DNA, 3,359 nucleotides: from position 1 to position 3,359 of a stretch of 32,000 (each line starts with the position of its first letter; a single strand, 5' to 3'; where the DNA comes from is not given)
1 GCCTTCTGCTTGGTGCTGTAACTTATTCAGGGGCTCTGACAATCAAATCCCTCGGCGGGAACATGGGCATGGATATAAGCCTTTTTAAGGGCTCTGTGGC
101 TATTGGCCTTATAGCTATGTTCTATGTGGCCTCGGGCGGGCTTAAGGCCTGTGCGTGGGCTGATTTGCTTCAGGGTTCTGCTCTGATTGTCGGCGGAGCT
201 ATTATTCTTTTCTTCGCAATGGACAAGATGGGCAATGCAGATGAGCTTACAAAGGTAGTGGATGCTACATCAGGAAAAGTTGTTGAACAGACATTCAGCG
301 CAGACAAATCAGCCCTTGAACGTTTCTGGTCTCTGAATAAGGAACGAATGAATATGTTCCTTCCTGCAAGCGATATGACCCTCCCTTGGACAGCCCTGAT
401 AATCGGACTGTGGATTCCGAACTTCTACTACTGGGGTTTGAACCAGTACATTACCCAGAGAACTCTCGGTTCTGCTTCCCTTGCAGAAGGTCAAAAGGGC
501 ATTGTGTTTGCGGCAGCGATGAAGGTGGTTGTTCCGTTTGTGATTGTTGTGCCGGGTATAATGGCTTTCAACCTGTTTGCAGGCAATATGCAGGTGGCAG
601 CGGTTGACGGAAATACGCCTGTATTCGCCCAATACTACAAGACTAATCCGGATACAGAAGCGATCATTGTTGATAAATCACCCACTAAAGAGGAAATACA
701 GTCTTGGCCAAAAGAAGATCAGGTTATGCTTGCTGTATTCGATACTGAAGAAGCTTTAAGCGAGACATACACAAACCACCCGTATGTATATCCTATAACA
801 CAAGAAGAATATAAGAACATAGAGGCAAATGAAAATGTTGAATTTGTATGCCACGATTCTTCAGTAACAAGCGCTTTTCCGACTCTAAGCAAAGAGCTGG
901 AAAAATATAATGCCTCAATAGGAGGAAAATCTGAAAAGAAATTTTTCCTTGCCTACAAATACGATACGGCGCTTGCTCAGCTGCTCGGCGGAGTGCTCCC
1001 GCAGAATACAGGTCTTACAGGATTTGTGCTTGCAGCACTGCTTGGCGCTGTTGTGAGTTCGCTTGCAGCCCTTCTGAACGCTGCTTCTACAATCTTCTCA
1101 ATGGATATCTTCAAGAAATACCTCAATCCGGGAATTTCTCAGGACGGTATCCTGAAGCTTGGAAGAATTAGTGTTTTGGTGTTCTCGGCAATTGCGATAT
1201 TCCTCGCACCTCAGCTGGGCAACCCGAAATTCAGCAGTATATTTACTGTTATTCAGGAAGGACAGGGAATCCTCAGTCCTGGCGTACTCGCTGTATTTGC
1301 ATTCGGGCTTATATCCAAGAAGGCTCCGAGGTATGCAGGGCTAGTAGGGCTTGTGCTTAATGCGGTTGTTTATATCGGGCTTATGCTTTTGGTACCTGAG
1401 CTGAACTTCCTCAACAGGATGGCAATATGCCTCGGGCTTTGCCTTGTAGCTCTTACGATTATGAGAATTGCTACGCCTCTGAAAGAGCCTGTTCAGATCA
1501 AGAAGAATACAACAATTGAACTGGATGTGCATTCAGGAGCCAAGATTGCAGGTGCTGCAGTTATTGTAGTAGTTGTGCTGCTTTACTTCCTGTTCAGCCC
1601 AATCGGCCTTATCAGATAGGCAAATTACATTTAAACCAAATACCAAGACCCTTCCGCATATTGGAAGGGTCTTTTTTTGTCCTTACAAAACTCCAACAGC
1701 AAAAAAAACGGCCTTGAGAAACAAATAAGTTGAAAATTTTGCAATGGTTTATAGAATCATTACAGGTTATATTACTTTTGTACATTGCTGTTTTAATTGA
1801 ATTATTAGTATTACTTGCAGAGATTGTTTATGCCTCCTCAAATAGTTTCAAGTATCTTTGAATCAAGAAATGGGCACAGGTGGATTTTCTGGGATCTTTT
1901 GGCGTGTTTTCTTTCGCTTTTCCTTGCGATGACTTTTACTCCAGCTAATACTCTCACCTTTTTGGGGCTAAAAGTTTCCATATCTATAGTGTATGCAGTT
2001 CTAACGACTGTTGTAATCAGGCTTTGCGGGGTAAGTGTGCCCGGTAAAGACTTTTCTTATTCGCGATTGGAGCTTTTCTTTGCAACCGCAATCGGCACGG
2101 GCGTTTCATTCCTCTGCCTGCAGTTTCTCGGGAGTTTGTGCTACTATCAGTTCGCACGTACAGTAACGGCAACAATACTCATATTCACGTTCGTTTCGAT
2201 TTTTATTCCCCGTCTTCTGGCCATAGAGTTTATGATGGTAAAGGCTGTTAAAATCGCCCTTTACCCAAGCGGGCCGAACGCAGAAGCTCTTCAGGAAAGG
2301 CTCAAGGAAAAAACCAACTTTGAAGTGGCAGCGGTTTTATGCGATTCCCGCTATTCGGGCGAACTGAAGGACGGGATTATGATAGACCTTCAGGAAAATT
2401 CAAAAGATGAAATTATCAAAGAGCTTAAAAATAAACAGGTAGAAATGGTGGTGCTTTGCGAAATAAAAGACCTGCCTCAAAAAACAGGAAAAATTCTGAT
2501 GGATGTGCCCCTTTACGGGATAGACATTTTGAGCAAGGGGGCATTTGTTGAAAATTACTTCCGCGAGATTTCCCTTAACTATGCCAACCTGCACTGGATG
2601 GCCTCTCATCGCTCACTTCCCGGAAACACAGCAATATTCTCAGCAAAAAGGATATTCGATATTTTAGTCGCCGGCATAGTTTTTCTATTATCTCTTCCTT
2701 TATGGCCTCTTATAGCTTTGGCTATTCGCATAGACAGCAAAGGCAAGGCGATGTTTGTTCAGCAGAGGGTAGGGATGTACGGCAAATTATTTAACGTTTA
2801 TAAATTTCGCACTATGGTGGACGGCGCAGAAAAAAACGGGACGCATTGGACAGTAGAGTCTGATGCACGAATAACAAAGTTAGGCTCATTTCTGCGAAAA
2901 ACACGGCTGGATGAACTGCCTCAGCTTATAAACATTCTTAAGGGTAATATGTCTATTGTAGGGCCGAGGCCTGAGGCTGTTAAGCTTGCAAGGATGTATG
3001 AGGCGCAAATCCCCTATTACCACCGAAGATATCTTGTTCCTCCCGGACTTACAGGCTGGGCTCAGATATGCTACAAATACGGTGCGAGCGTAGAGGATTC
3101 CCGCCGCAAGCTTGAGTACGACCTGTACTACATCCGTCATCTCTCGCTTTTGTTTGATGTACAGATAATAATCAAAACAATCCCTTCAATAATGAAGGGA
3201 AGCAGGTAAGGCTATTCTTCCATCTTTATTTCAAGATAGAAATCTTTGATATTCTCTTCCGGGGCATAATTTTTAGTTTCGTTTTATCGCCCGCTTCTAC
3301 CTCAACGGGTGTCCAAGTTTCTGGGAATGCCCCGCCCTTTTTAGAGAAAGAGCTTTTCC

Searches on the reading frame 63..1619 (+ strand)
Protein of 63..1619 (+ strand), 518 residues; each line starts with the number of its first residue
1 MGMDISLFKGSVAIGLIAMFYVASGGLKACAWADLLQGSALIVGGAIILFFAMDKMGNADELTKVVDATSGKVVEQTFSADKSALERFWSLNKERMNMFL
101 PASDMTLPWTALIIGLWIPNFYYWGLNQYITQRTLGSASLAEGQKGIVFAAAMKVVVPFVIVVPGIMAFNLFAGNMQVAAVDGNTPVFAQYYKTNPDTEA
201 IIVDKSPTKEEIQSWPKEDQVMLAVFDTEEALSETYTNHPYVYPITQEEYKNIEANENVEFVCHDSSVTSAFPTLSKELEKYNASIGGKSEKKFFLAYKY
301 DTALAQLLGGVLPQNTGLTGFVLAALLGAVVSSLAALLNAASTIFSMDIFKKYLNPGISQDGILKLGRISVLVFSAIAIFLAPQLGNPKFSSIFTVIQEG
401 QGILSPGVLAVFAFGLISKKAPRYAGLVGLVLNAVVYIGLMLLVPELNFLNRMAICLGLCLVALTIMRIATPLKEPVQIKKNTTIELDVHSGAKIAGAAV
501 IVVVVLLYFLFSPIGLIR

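Call 27: search_protein_families(library=pfam, proteins=[window:63-1619:+], max_evalue=0.001)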
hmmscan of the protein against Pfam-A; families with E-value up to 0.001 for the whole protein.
window:63-1619:+ (518 aa): 1 family
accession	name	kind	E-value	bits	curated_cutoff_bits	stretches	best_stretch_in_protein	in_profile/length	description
PF00474.23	SSF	-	1.1e-29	103.9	22.8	2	303-431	280-404/406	Sodium:solute symporter family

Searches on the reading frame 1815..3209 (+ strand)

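Call 27: search_protein_families(library=pfam, proteins=[window:1815-3209:+], max_evalue=0.001)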
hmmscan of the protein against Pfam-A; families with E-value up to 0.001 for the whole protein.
window:1815-3209:+ (464 aa): 1 family
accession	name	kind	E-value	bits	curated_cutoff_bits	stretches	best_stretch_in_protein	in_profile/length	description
PF02397.22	Bac_transf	-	4e-66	222.4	27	1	278-460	1-178/179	Bacterial sugar transferase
